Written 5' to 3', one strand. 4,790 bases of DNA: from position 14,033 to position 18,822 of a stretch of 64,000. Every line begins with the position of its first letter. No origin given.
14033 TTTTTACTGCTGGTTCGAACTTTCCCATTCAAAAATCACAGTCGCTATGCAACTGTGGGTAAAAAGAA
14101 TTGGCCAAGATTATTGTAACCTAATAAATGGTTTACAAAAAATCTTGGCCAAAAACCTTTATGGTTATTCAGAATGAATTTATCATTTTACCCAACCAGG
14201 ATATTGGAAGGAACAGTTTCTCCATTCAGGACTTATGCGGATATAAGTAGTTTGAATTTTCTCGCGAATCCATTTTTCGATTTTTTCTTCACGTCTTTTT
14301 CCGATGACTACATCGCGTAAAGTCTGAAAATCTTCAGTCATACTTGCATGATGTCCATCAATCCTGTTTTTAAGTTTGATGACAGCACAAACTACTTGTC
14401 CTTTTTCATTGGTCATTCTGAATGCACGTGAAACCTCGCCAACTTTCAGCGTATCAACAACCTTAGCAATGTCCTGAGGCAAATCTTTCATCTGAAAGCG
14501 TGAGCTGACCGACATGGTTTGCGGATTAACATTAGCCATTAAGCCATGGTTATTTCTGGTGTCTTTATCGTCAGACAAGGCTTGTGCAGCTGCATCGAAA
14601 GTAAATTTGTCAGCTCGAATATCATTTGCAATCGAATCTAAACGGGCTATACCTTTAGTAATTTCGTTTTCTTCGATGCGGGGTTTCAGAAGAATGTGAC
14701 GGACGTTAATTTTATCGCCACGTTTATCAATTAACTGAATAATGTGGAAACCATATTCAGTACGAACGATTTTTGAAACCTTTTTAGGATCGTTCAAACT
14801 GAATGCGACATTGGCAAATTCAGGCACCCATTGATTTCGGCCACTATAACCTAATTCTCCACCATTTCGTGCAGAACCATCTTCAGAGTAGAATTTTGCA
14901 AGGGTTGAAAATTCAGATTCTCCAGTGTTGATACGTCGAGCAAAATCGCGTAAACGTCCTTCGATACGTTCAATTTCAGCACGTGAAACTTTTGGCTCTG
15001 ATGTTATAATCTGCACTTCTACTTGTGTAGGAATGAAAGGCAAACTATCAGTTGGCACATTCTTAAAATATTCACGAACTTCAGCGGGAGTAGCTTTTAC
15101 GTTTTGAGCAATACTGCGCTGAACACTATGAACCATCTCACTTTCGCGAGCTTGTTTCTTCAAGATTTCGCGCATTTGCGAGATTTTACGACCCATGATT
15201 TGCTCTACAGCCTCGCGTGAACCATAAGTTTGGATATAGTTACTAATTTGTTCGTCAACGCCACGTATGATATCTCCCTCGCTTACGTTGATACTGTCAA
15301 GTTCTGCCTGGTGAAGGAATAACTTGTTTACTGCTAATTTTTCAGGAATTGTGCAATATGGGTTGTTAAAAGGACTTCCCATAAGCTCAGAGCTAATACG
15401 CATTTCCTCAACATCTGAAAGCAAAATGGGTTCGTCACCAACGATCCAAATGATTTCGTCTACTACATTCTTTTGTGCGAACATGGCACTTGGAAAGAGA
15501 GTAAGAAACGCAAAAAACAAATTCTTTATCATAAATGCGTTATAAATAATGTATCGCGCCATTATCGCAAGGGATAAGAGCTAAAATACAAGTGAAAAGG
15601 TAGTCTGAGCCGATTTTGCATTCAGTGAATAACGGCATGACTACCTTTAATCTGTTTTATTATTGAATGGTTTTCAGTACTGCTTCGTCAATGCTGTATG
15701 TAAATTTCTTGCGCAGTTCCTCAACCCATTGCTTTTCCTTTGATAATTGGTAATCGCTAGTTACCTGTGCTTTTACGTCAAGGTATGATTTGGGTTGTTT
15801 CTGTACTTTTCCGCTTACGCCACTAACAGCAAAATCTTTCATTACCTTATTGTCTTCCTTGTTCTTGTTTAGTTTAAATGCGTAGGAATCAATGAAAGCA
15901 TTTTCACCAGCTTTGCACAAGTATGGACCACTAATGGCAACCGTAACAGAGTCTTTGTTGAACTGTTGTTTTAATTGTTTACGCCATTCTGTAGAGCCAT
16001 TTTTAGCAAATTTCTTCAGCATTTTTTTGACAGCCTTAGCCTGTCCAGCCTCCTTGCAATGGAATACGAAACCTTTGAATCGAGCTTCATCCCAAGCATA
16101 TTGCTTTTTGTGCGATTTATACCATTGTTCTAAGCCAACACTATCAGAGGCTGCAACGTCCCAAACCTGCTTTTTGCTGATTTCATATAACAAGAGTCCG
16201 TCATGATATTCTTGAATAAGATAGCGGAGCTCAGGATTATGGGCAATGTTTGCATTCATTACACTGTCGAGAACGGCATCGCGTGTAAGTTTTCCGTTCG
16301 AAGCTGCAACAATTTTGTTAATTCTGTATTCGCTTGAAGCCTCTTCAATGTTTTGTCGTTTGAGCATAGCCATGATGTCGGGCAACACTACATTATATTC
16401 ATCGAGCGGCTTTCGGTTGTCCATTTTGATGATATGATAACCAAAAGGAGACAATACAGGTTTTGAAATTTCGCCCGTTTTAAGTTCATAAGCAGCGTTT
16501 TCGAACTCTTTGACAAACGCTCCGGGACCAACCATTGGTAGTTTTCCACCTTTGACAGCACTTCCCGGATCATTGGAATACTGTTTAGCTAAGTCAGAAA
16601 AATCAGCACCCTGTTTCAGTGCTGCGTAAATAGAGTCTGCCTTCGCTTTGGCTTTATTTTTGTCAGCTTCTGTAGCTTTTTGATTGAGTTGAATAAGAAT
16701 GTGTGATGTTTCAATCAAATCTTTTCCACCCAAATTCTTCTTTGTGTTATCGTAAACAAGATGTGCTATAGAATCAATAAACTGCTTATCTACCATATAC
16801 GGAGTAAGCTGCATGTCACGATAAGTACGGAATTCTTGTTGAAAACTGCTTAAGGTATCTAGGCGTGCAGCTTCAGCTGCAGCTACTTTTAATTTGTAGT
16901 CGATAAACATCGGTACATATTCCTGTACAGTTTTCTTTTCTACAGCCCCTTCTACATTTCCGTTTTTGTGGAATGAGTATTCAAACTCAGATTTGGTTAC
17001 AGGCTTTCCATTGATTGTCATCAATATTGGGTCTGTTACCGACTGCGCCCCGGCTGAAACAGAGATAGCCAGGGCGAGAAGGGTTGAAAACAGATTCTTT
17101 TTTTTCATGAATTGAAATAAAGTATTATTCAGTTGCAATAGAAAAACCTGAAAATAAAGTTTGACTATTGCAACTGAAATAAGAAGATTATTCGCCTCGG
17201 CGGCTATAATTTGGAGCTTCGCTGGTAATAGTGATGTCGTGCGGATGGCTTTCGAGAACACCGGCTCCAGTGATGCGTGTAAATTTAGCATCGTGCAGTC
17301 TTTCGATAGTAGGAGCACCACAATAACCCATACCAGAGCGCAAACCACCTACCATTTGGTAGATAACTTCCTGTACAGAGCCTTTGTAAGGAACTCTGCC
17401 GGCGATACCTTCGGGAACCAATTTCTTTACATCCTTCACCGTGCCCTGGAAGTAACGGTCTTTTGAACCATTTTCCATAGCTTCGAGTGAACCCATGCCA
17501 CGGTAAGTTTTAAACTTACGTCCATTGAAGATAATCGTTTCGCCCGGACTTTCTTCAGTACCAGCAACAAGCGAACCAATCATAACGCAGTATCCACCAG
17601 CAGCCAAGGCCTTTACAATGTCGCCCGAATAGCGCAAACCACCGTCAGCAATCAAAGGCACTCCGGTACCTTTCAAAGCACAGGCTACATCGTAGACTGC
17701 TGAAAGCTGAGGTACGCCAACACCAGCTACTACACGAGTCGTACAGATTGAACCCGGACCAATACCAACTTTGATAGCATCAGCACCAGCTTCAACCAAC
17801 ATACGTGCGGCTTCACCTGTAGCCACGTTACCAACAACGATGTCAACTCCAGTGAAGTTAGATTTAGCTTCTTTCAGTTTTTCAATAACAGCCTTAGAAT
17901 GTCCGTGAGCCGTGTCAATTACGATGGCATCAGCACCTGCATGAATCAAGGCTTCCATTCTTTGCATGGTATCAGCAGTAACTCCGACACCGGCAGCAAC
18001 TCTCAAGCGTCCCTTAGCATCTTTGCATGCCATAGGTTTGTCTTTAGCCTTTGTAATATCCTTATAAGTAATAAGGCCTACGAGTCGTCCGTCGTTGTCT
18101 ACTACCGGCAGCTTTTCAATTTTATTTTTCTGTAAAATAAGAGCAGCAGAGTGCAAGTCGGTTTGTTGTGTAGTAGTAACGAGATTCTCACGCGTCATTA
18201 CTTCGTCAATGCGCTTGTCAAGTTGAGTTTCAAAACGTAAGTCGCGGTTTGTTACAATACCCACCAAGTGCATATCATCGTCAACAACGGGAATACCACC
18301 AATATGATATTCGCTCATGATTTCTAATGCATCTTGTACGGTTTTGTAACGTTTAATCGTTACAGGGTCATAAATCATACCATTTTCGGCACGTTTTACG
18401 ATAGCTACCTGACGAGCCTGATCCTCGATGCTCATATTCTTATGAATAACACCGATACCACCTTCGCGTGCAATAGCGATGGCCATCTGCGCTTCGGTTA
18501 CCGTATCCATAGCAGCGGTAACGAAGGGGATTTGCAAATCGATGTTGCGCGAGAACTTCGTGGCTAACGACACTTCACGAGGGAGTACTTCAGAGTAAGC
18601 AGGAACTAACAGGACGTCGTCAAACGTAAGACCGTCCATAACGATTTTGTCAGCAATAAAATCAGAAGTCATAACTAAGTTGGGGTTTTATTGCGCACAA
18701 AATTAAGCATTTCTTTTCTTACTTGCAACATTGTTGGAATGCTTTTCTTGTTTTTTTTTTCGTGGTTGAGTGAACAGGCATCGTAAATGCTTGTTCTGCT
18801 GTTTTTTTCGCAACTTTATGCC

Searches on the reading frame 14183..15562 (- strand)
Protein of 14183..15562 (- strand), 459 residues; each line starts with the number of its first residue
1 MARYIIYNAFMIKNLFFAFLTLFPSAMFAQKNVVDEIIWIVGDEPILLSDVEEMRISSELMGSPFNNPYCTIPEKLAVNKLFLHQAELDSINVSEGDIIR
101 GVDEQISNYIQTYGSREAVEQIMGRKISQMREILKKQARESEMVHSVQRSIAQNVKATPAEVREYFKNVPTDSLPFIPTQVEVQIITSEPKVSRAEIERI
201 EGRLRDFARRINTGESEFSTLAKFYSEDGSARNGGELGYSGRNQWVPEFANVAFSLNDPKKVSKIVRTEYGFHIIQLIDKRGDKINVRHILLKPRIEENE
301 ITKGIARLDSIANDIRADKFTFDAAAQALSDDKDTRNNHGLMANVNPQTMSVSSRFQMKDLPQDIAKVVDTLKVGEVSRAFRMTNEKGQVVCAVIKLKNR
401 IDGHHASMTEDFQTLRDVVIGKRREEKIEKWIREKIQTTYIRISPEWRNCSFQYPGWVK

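Call 14: search_protein_families(library=ncbifam, proteins=[window:14183-15562:-])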
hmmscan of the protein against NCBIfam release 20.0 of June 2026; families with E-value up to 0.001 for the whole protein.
window:14183-15562:- (459 aa): 8 families
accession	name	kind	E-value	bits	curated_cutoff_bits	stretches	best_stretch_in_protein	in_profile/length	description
NF000809.0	PRK00059.1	equivalog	5.3e-22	78.6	303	1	74-281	91-288/336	peptidylprolyl isomerase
NF008038.0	PRK10770.1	equivalog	7.5e-21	74.4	394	1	20-352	11-351/431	peptidylprolyl isomerase SurA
NF002824.0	PRK02998.1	subfamily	5.4e-13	49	360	1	205-282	149-225/283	peptidylprolyl isomerase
TIGR02933.1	nifM_nitrog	equivalog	1.5e-12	48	168.2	1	128-275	76-215/256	nitrogen fixation protein NifM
NF002846.0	PRK03095.1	equivalog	1.8e-10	40.8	361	1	214-283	156-224/287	peptidylprolyl isomerase PrsA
NF002827.0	PRK03002.1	equivalog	3.4e-10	39.4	343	1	204-284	150-229/285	peptidylprolyl isomerase PrsA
NF003356.0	PRK04405.1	subfamily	5.3e-10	38.8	339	1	101-281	79-237/299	peptidylprolyl isomerase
NF011969.0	PRK15441.1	equivalog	4.2e-06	27.1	127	1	206-278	20-90/93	peptidylprolyl isomerase PpiC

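Call 69: find_encoding_contigs(protein=window:14183-15562:-, flank=2500, max_places=10)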
Protein window:14183-15562:- (459 aa): no gene with exactly this product is on record in the collection.

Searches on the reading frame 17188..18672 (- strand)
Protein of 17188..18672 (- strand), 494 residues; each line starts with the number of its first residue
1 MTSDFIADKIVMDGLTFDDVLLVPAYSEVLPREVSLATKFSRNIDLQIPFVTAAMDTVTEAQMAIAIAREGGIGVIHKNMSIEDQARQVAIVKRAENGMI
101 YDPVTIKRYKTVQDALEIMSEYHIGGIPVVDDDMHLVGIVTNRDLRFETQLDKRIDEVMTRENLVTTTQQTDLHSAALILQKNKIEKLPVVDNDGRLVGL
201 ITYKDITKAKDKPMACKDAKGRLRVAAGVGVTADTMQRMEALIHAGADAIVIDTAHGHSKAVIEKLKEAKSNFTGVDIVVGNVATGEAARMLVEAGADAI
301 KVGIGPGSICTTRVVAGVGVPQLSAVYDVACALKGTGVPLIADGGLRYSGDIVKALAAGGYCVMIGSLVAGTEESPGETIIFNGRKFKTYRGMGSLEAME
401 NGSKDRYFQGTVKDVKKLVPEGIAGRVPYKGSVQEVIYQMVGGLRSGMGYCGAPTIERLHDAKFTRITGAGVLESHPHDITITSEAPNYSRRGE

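Call 14: search_protein_families(library=ncbifam, proteins=[window:17188-18672:-])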
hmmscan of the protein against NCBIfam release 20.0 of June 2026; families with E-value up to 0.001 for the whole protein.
window:17188-18672:- (494 aa): 35 families (the best 25 are shown)
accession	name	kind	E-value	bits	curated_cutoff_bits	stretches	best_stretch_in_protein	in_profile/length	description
TIGR01302.1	IMP_dehydrog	equivalog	1.7e-187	623.8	481.5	1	14-460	1-449/450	IMP dehydrogenase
NF005311.0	PRK06843.1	equivalog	1.5e-136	455.6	779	2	201-480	120-400/404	inosine 5-monophosphate dehydrogenase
NF005869.0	PRK07807.1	equivalog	4.3e-101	339.3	549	1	5-477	3-474/479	GuaB1 family IMP dehydrogenase-related protein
NF052358.1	GMPRedGuaB1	equivalog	8.9e-101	338.4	675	1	5-468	3-464/479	GMP reductase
NF005493.0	PRK07107.1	equivalog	4.7e-93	312.4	585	1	15-485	10-496/502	IMP dehydrogenase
TIGR01303.1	IMP_DH_rel_1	equivalog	3.7e-90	303.1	562.75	1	12-478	9-473/475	GuaB1 family IMP dehydrogenase-related protein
NF003470.0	PRK05096.1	equivalog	8.6e-58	196.1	397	2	219-461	93-329/347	GMP reductase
TIGR01305.1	GMP_reduct_1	equivalog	2.1e-56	191.4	492.15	2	225-468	98-336/343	GMP reductase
NF003966.0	PRK05458.1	equivalog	7.9e-51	173.3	344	2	224-465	88-315/327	GMP reductase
TIGR01306.1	GMP_reduct_2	equivalog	3.3e-46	158.3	465.65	1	225-463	85-309/321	GMP reductase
TIGR01304.1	IMP_DH_rel_2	equivalog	6.5e-29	101.3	342.1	2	230-382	135-299/365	GuaB3 family IMP dehydrogenase-related protein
NF011447.0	PRK14869.2-3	equivalog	6.4e-18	64.6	522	2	153-226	68-140/540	putative manganese-dependent inorganic diphosphatase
NF008581.0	PRK11543.1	equivalog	2.5e-12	46.4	481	1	107-209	213-318/321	arabinose-5-phosphate isomerase GutQ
TIGR00393.1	kpsF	subfamily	8.2e-12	45.3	203.7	1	105-201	168-267/268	KpsF/GutQ family sugar-phosphate isomerase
NF053603.1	HhpR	exception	3.8e-11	42.7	520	1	149-209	217-277/282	CBS domain-containing high hydrostatic pressure regulator HhpR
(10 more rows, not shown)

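Call 70: find_encoding_contigs(protein=window:17188-18672:-, flank=2500, max_places=10)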
Protein window:17188-18672:- (494 aa): 24 contigs read that carry it; 10 places shown.
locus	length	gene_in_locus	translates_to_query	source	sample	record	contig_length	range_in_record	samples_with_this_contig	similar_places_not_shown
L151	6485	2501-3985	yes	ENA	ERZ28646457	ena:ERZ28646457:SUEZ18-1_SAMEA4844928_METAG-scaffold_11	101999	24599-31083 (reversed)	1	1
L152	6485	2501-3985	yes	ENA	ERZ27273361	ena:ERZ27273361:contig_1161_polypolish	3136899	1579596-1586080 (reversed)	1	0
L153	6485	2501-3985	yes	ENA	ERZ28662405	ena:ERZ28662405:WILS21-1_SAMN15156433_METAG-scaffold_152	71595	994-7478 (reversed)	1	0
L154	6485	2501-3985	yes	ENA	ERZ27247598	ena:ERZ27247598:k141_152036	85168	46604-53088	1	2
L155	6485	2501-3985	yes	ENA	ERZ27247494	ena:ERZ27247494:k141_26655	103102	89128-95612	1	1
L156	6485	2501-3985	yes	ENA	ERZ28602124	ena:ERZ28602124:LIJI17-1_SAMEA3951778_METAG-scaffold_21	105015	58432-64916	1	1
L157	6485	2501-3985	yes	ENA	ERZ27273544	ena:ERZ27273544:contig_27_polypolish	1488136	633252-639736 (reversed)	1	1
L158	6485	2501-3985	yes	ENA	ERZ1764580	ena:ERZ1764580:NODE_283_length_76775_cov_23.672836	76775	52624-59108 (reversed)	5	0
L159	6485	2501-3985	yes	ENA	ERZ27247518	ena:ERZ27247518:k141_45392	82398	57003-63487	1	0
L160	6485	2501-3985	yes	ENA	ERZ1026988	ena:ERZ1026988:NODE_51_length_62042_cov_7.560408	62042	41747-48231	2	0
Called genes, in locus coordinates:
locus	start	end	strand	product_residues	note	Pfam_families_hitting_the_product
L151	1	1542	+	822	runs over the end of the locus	PF00580:UvrD-helicase, PF01443:Viral_helicase1 (faint), PF13245:AAA_19, PF13604:AAA_30 (faint), PF13361:UvrD_C, PF13538:UvrD_C_2, PF21196:PcrA_UvrD_tudor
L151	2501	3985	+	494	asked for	PF00478:IMPDH, PF01070:FMN_dh (weak), PF03060:NMO (faint), PF00571:CBS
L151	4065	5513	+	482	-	PF13145:Rotamase_2, PF13616:Rotamase_3, PF00639:Rotamase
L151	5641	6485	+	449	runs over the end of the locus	PF13145:Rotamase_2 (faint), PF13616:Rotamase_3, PF00639:Rotamase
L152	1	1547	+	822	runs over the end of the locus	PF00580:UvrD-helicase, PF01443:Viral_helicase1 (faint), PF13245:AAA_19, PF13604:AAA_30 (faint), PF13361:UvrD_C, PF13538:UvrD_C_2, PF21196:PcrA_UvrD_tudor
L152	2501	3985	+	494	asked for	PF00478:IMPDH, PF01070:FMN_dh (weak), PF03060:NMO (faint), PF00571:CBS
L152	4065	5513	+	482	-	PF13145:Rotamase_2, PF13616:Rotamase_3, PF00639:Rotamase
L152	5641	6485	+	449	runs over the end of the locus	PF13145:Rotamase_2 (faint), PF13616:Rotamase_3, PF00639:Rotamase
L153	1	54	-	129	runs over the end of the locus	-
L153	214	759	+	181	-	-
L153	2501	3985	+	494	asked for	PF00478:IMPDH, PF01070:FMN_dh (weak), PF03060:NMO (faint), PF00571:CBS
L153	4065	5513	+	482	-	PF13145:Rotamase_2, PF13616:Rotamase_3, PF00639:Rotamase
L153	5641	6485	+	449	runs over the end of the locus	PF13145:Rotamase_2 (faint), PF13616:Rotamase_3, PF00639:Rotamase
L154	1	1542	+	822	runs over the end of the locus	PF00580:UvrD-helicase, PF01443:Viral_helicase1 (faint), PF13245:AAA_19, PF13604:AAA_30 (faint), PF13361:UvrD_C, PF13538:UvrD_C_2, PF21196:PcrA_UvrD_tudor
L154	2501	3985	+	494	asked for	PF00478:IMPDH, PF01070:FMN_dh (weak), PF03060:NMO (faint), PF00571:CBS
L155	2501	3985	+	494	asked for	PF00478:IMPDH, PF01070:FMN_dh (weak), PF03060:NMO (faint), PF00571:CBS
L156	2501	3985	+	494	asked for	PF00478:IMPDH, PF01070:FMN_dh (weak), PF03060:NMO (faint), PF00571:CBS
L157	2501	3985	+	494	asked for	PF00478:IMPDH, PF01070:FMN_dh (weak), PF03060:NMO (faint), PF00571:CBS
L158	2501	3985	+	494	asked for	PF00478:IMPDH, PF01070:FMN_dh (weak), PF03060:NMO (faint), PF00571:CBS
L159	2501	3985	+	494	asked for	PF00478:IMPDH, PF01070:FMN_dh (weak), PF03060:NMO (faint), PF00571:CBS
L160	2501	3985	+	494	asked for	PF00478:IMPDH, PF01070:FMN_dh (weak), PF03060:NMO (faint), PF00571:CBS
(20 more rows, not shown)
